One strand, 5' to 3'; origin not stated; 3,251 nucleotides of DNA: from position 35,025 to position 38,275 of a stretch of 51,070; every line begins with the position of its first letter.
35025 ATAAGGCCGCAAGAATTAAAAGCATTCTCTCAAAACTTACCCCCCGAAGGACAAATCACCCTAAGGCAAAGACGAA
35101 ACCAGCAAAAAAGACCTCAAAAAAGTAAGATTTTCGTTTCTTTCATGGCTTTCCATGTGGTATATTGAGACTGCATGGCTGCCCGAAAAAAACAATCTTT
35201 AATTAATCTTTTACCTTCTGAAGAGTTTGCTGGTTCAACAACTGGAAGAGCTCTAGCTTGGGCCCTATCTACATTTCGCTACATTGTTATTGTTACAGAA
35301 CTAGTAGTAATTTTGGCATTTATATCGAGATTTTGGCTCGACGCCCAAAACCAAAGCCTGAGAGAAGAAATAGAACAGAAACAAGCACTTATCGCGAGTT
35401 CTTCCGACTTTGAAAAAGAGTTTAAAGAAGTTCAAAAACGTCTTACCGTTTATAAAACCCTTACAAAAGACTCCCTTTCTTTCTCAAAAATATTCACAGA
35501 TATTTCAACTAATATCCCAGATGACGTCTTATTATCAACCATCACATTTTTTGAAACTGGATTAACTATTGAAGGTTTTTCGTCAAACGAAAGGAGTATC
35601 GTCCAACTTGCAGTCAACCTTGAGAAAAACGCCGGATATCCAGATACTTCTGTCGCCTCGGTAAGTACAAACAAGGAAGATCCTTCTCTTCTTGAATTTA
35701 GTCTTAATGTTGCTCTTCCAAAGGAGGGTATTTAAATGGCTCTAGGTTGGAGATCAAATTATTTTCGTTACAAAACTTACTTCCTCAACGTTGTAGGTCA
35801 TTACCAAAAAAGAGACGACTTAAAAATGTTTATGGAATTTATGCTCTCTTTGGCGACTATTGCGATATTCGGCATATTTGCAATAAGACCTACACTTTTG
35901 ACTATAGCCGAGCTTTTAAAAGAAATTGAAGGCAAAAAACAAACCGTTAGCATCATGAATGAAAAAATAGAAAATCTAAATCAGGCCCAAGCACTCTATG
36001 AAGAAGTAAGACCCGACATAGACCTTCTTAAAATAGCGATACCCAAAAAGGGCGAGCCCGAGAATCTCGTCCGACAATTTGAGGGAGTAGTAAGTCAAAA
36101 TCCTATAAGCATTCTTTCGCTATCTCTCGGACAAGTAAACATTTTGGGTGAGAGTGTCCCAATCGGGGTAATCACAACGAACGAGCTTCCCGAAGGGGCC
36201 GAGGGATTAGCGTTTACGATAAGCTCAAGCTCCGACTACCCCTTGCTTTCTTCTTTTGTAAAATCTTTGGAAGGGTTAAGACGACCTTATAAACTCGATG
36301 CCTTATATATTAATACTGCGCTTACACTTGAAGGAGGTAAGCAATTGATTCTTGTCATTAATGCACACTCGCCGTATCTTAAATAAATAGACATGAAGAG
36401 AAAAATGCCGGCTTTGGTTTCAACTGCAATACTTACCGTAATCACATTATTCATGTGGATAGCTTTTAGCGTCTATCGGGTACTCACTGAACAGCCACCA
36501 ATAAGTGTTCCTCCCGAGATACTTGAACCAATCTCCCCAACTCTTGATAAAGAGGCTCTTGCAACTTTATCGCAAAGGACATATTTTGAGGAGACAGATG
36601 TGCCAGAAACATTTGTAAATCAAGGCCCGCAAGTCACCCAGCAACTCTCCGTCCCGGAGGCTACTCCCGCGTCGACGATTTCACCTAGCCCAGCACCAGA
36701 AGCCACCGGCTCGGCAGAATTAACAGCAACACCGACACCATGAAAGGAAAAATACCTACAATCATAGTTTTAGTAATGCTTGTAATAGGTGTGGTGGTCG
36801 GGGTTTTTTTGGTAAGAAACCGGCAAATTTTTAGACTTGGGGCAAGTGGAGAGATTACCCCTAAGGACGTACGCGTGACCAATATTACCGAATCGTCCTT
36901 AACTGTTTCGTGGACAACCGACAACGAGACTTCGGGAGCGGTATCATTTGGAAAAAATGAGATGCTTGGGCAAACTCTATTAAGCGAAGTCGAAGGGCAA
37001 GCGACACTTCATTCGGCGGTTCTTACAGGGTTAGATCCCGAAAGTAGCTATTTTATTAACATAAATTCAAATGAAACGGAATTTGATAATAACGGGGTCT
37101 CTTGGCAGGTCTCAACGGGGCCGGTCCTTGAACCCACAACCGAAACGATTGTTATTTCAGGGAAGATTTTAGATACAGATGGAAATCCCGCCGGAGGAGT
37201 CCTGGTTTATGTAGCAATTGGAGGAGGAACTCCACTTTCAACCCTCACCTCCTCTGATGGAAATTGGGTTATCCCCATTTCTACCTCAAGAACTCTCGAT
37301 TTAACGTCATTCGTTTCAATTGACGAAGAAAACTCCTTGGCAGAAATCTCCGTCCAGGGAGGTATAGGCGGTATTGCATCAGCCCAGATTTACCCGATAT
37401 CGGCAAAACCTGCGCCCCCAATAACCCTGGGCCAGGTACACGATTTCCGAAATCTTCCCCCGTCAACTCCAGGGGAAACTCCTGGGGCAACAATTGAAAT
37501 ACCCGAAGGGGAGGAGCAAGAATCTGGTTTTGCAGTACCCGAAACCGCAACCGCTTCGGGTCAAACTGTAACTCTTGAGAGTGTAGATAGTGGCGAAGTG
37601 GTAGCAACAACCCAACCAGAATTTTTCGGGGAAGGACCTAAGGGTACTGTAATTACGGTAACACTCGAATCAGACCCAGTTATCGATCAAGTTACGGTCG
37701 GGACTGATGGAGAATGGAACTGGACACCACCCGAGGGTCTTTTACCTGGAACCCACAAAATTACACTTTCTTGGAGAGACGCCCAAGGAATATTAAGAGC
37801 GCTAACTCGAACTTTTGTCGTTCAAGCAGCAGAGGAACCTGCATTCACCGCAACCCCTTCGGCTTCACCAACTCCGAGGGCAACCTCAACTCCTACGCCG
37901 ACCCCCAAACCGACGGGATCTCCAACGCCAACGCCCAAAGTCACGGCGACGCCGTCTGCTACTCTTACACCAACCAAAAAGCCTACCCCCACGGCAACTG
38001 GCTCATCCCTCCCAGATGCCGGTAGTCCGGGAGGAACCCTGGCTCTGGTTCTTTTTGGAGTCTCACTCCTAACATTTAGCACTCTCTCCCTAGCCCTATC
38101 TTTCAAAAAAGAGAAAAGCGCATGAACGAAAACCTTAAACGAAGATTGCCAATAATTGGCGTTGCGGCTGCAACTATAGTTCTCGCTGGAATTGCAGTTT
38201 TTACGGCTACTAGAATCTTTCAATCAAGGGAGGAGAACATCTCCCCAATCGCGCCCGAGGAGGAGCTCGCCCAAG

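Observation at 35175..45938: Candidate undescribed surface-display system: PilN/PilO platform + LPDAG substrates + three GT-C enzymes + LCP ligase, with the sortase/PilM-like pair at a second locus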

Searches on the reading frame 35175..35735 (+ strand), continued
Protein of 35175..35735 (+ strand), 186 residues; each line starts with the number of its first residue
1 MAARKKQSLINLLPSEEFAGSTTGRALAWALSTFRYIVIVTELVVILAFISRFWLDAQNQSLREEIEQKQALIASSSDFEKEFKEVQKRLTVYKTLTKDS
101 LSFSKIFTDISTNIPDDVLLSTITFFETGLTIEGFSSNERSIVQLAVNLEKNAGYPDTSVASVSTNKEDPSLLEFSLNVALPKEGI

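Call 17: find_encoding_contigs(protein=P0235, flank=10000, max_places=1)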
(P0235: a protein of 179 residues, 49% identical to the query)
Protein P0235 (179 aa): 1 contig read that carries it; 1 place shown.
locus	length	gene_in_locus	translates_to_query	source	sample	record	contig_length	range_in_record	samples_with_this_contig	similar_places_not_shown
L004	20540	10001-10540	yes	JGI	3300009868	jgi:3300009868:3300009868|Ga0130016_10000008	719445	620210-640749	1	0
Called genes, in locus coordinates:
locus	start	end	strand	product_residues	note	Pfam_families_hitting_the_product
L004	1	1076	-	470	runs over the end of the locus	PF00009:GTP_EFTU, PF01926:MMR_HSR1, PF22042:EF-G_D2 (weak), PF11987:IF-2, PF03144:GTP_EFTU_D2 (weak)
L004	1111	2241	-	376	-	PF08529:NusA_N, PF13184:KH_NusA_1st, PF26594:KH_NusA_2nd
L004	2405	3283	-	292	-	PF00226:DnaJ, PF01556:DnaJ_C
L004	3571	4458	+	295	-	-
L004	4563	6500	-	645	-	PF00012:HSP70, PF06723:MreB_Mbl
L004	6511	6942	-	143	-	PF01025:GrpE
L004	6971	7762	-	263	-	PF01628:HrcA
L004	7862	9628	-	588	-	PF03023:MurJ, PF13440:Polysacc_synt_3, PF01554:MatE (weak)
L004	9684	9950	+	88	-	PF01649:Ribosomal_S20p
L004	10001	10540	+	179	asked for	PF05137:PilN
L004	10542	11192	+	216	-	-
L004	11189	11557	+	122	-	-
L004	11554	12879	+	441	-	PF00041:fn3 (weak), PF16656:Pur_ac_phosph_N (weak), PF19077:Big_13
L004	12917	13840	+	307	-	-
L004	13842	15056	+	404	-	PF17210:SdrD_B, PF13620:CarboxypepD_reg (weak), PF17802:SpaA (weak), PF22904:NOMO1-like_2nd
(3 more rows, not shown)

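Call 18: find_encoding_contigs(protein=P0149, flank=10000, max_places=1)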
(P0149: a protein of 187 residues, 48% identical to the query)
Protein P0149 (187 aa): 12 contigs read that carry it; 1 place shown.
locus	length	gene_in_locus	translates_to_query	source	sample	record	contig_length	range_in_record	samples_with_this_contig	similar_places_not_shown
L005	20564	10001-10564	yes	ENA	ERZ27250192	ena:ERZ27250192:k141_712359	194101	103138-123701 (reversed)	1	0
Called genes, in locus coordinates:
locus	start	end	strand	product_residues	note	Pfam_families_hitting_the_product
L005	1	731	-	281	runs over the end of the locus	-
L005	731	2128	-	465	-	PF00009:GTP_EFTU, PF00071:Ras (weak), PF01926:MMR_HSR1, PF02421:FeoB_N (weak), PF09439:SRPRB (faint), PF22042:EF-G_D2 (weak), PF11987:IF-2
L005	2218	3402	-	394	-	PF08529:NusA_N, PF13184:KH_NusA_1st, PF26594:KH_NusA_2nd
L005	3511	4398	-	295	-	PF00226:DnaJ, PF01556:DnaJ_C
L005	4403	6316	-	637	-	PF00012:HSP70, PF06723:MreB_Mbl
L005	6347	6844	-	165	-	PF01025:GrpE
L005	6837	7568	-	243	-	PF03444:WHD_HrcA (weak), PF01628:HrcA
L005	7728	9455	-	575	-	PF01554:MatE (weak), PF03023:MurJ, PF13440:Polysacc_synt_3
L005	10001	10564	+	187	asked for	PF05137:PilN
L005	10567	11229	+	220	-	-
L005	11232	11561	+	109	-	-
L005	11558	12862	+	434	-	PF00041:fn3 (weak), PF16656:Pur_ac_phosph_N, PF19077:Big_13 (weak)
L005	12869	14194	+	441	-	-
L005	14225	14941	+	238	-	-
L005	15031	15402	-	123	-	PF05635:23S_rRNA_IVP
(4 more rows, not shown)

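Call 19: find_encoding_contigs(protein=P0231, flank=10000, max_places=1)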
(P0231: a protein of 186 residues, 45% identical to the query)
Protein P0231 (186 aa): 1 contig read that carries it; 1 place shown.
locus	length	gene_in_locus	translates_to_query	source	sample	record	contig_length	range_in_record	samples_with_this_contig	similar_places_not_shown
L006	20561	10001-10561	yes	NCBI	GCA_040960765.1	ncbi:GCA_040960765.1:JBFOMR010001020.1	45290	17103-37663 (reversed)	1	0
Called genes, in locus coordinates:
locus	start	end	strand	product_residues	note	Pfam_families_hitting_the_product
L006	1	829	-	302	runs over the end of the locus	PF00226:DnaJ, PF01556:DnaJ_C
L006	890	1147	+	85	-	PF15919:HicB_lk_antitox (weak)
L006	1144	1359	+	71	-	PF07927:HicA_toxin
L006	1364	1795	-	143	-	-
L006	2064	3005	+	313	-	-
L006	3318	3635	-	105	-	-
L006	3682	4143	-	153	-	-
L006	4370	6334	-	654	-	PF00012:HSP70, PF06723:MreB_Mbl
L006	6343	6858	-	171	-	PF01025:GrpE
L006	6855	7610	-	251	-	PF01628:HrcA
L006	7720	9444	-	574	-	PF03023:MurJ, PF13440:Polysacc_synt_3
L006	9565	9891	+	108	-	PF01649:Ribosomal_S20p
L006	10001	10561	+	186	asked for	PF05137:PilN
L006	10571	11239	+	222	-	-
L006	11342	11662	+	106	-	-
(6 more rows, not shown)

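Call 34: find_related_loci(query=A2, collection=genome_contigs, flank=10000)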
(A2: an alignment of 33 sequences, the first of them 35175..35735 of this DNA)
Query A2 (186 aa) in genome_contigs; peptide patterns used: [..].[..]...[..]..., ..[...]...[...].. (x = any residue, [..] = any of these).
293 stretches matched a pattern; 222 encode a relative of the query (tblastn E <= 1e-3); the best 80 are kept; 80 distinct loci.
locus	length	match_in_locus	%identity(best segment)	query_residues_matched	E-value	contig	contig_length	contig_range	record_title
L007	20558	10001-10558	76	1-186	2e-88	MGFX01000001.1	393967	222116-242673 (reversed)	MAG: Candidatus Woesebacteria bacterium RBG_16_42_24 RBG_16_scaffold_1, whole genome shotgun sequence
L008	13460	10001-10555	46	1-185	5e-52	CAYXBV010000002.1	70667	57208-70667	MAG TPA_asm: uncultured Gammaproteobacteria bacterium isolate SRP191223_co1_10 genome assembly, contig: NODE_187_length_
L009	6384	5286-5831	47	1-185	2e-50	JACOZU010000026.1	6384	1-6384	MAG: Candidatus Woesebacteria bacterium isolate NC_groundwater_213_Ag_S-0.1um_45_9 S4_GD2017_2_S1_scaffold_8865, whole g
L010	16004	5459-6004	48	1-185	3e-50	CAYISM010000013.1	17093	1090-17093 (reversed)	MAG TPA_asm: uncultured Gammaproteobacteria bacterium isolate ERP119705_co3_788 genome assembly, contig: NODE_3877_lengt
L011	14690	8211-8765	45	1-185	1e-49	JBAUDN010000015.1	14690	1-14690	MAG: Microgenomates group bacterium isolate MFD13099_ilm_asm_bin3 k127_283181, whole genome shotgun sequence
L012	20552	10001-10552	48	1-185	4e-49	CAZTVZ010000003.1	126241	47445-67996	MAG TPA_asm: uncultured Gammaproteobacteria bacterium isolate binchicken_co27_378 genome assembly, contig: NODE_185_leng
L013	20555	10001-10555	45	1-185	6e-49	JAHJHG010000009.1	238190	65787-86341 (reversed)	MAG: Patescibacteria group bacterium isolate Modern_marine_planktonic.mb.16 Modern_marine_plan.mb.16_k141_790344, whole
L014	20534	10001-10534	44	3-179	1e-47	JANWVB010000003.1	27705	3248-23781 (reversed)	MAG: Patescibacteria group bacterium isolate SKYG105 NODE_3_length_27705_cov_3.641559, whole genome shotgun sequence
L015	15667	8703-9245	45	1-181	8e-48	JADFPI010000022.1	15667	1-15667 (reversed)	MAG: Patescibacteria group bacterium isolate B72T1L10 B72T1L10_NODE5613, whole genome shotgun sequence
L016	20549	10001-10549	45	1-183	2e-47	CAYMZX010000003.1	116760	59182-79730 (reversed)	MAG TPA_asm: uncultured Gammaproteobacteria bacterium isolate SRP231805_co4_134 genome assembly, contig: k141_188206, wh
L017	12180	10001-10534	50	1-179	1e-46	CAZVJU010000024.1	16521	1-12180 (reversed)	MAG TPA_asm: uncultured Gammaproteobacteria bacterium isolate SRP050083_co3_9 genome assembly, contig: NODE_2684_length_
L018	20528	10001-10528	44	1-179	3e-45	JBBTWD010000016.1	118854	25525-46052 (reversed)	MAG: Patescibacteria group bacterium isolate H43-bin018_1 H43_bin018_1_000000000016, whole genome shotgun sequence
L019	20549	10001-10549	43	1-184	7e-45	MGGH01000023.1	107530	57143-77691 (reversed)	MAG: Candidatus Woesebacteria bacterium RIFCSPHIGHO2_01_FULL_39_23 rifcsphigho2_01_scaffold_349, whole genome shotgun se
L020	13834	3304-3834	49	1-177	3e-44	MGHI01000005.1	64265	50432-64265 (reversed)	MAG: Candidatus Woesebacteria bacterium RIFCSPLOWO2_01_FULL_39_61 rifcsplowo2_01_scaffold_1213, whole genome shotgun seq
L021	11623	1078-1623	42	1-184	3e-44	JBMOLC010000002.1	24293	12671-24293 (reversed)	MAG: Patescibacteria group bacterium isolate Betzabe_MAG014 MAG014_2, whole genome shotgun sequence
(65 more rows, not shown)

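Call 82: search_protein_families(library=pfam, alignment_id=A7, max_evalue=0.001)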
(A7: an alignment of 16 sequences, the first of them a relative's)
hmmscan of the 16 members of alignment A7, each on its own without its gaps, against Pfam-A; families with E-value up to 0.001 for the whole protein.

A. member 1, L005:15505-17949:- (814 aa): 3 families
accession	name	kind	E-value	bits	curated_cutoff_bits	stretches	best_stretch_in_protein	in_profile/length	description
PF13231.12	PMT_2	-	1.1e-17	65.1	26.1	2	487-629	2-151/160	Dolichyl-phosphate-mannose-protein mannosyltransferase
PF16192.10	PMT_4TMC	-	1.8e-17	64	32.4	1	647-813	4-202/202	C-terminal four TMM region of protein-O-mannosyltransferase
PF02366.24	PMT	-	9.2e-15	55.3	22.7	1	431-629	3-231/245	Dolichyl-phosphate-mannose-protein mannosyltransferase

B. families by the number of members that match (of 16 scanned): 6 families
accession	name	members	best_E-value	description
PF13231.12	PMT_2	16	1.2e-23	Dolichyl-phosphate-mannose-protein mannosyltransferase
PF16192.10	PMT_4TMC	16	3.2e-22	C-terminal four TMM region of protein-O-mannosyltransferase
PF02366.24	PMT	16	1.1e-15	Dolichyl-phosphate-mannose-protein mannosyltransferase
PF15971.10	Mannosyl_trans4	5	4.4e-06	DolP-mannose mannosyltransferase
PF09594.16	GT87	4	1.5e-09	Glycosyltransferase family 87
PF06728.19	PIG-U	3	1.9e-09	GPI transamidase subunit PIG-U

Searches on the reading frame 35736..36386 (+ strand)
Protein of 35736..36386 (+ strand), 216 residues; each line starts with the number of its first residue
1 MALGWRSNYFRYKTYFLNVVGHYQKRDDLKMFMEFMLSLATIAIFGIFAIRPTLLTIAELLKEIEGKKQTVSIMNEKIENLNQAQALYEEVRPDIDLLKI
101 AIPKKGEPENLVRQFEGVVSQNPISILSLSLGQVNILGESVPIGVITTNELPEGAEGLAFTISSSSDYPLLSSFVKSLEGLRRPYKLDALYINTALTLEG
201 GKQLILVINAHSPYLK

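Call 5: search_protein_families(library=pfam, proteins=[window:35736-36386:+], max_evalue=0.1)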
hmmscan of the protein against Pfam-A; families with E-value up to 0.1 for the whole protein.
window:35736-36386:+ (216 aa): 1 family
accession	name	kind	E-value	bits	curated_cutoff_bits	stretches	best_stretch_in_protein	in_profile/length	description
PF04350.18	PilO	-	0.014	16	22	0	62-133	6-77/145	Pilus assembly protein, PilO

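Call 8: search_protein_families(library=ncbifam, proteins=[window:35736-36386:+], max_evalue=0.1)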
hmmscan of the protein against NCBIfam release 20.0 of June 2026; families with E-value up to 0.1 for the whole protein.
window:35736-36386:+ (216 aa): 1 family
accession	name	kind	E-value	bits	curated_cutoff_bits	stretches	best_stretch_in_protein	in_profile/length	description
NF041367.1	CheY_Halo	equivalog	0.055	13.9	200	1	59-109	12-59/114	chemotaxis protein CheY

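Call 11: search_solved_structures(query=window:35736-36386:+, max_evalue=10)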
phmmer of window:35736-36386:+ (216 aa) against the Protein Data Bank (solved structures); distinct sequences matched with E-value up to 10: 8.
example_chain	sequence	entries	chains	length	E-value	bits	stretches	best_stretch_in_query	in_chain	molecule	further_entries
3ot5_A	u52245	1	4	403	0.057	16.5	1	38-107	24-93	UDP-N-acetylglucosamine 2-epimerase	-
2jvi_A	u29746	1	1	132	0.34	14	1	80-152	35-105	Sporulation initiation phosphotransferase F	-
29sb_A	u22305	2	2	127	0.41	13.7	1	51-91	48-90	KABLE2.5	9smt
1f51_E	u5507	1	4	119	0.48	13.5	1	80-149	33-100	SPORULATION INITIATION PHOSPHOTRANSFERASE F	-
1fsp_A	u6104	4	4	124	0.49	13.5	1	80-150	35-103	STAGE 0 SPORULATION PROTEIN F | SPORULATION RESPONSE REGULATORY PROTEIN | Sporulation initiation phosphotransferase F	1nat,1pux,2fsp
3q15_C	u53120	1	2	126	0.49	13.5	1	80-150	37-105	Sporulation initiation phosphotransferase F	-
1pey_A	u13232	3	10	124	0.5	13.5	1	80-150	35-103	Sporulation initiation phosphotransferase F | SPORULATION RESPONSE REGULATORY PROTEIN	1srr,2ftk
2jvk_A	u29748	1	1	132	1.3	12.1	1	80-151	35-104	Sporulation initiation phosphotransferase F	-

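Call 65: search_solved_structures(query=A6, max_evalue=5)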
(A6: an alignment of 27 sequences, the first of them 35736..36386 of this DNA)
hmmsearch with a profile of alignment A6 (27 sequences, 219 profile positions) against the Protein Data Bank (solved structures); distinct sequences matched with E-value up to 5: 7.
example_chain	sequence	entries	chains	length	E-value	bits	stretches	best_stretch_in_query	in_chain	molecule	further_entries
3jc8_Oa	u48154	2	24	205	2.6e-09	40.1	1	78-205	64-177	PilO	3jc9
5uvr_A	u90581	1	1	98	0.0093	18.7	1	157-212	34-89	PilO protein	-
2rjz_A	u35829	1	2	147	0.017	17.9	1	157-212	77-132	PilO protein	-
7xfr_B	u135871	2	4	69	0.27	13.9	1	57-105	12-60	Autophagy-related protein 16-1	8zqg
4zry_B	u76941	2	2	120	0.67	12.7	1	57-120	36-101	Keratin, type II cytoskeletal 1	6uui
8qox_B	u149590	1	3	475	0.95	12.1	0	57-146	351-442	Conserved membrane protein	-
2wpr_A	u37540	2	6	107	1.8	11.2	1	57-129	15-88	TRIMERIC AUTOTRANSPORTER ADHESIN FRAGMENT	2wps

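Call 66: search_protein_families(library=pfam, alignment_id=A6, max_evalue=0.05)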
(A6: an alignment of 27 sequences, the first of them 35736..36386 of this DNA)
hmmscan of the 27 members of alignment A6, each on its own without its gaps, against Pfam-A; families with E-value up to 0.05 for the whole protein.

A. member 1, window:35736-36386:+ (216 aa): 1 family
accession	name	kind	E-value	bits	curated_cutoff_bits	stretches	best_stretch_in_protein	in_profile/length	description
PF04350.18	PilO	-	0.014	16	22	0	62-133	6-77/145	Pilus assembly protein, PilO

B. families by the number of members that match (of 27 scanned): 21 families
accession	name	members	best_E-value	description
PF04350.18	PilO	23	6.7e-12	Pilus assembly protein, PilO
PF04977.20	DivIC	18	0.00037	Septum formation initiator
PF10741.14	T2SSM_b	12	8.3e-06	Type II secretion system (T2SS), protein M subtype b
PF11083.13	Relaxase_C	3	0.00025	C-terminal helical hairpin domain from relaxase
PF14389.11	Lzipper-MIP1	2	0.014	Leucine-zipper of ternary complex factor MIP1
PF24615.2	Spectrin_Anc-1_2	2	0.015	Nuclear anchorage protein 1, spectrin repeat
PF16888.10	YwqH-like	2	0.016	YwqH-like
PF03631.20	Virul_fac_BrkB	2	0.032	Virulence factor BrkB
PF15011.11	CA109-like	1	0.0028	Ribosome biogenesis protein C1orf109-like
PF21265.3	SBB_T7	1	0.0045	Single-stranded DNA-binding protein, Bacteriophage T7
PF04612.17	T2SSM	1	0.0049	Type II secretion system (T2SS), protein M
PF14208.11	DUF4320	1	0.007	Domain of unknown function (DUF4320)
PF02203.21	TarH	1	0.007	Tar ligand binding domain homologue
PF24301.1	FraC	1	0.013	Filament integrity protein FraC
PF22699.1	GMIP-like_FCH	1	0.016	GEM-interacting protein-like, FCH domain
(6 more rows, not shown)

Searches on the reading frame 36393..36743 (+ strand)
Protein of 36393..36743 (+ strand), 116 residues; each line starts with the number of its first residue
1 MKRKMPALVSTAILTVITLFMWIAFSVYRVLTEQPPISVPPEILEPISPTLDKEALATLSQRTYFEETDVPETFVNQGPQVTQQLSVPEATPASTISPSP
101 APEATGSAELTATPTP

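Call 5: search_protein_families(library=pfam, proteins=[window:36393-36743:+], max_evalue=0.1)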
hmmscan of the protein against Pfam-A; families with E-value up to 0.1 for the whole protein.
window:36393-36743:+ (116 aa): 0 families

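Call 8: search_protein_families(library=ncbifam, proteins=[window:36393-36743:+], max_evalue=0.1)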
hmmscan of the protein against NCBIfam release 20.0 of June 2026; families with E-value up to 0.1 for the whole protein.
window:36393-36743:+ (116 aa): 0 families

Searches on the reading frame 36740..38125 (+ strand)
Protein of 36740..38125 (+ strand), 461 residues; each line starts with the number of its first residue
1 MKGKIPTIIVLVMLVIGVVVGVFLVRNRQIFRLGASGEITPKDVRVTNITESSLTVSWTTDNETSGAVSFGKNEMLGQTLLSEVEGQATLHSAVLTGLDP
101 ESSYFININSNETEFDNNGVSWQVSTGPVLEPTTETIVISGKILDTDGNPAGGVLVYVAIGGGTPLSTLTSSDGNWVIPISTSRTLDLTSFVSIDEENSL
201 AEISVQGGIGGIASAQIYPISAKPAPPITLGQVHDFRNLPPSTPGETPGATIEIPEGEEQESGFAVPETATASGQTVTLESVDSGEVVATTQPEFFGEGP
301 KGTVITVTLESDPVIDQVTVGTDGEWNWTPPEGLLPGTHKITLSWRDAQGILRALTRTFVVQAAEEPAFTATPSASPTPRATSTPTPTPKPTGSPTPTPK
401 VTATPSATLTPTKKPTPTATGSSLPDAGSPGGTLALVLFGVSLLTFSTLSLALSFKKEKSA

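Call 5: search_protein_families(library=pfam, proteins=[window:36740-38125:+], max_evalue=0.1)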
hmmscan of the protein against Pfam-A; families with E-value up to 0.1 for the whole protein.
window:36740-38125:+ (461 aa): 6 families
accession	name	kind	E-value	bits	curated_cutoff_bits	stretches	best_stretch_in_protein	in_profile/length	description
PF19077.6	Big_13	-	4e-08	34.1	27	1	285-353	21-91/102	Bacterial Ig-like domain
PF16656.11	Pur_ac_phosph_N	-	1.2e-06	29.4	30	1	45-112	7-82/93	Purple acid Phosphatase, N-terminal domain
PF00041.27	fn3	-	4e-06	27.4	25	1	41-114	3-72/84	Fibronectin type III domain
PF13620.12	CarboxypepD_reg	-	0.00024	21.8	32.3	1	139-180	2-44/82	Carboxypeptidase regulatory-like domain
PF17936.7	Big_6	-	0.068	13.9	27.6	1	288-350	10-71/83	Bacterial Ig domain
PF17963.7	Big_9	-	0.069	14.5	23.6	1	272-350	6-79/89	Bacterial Ig domain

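Call 8: search_protein_families(library=ncbifam, proteins=[window:36740-38125:+], max_evalue=0.1)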
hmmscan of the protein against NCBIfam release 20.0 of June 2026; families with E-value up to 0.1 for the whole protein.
window:36740-38125:+ (461 aa): 4 families
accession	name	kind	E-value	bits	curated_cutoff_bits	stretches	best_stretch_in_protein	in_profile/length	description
NF033510.3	Ca_tandemer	repeat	9e-07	29.2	50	1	287-350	27-93/96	Ca2+-stabilized repeat-containing adhesin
NF040520.1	Ig_like_BLP2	equivalog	8.1e-06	24.2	750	1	282-362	529-608/730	Ig-like repeat protein Blp2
TIGR04056.1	OMP_RagA_SusC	subfamily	0.055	11.7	368.25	1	138-188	2-49/981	SusC/RagA family TonB-linked outer membrane protein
NF037973.1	metallo_SslE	exception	0.09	10.1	3000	1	378-421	49-92/1519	lipoprotein metalloprotease SslE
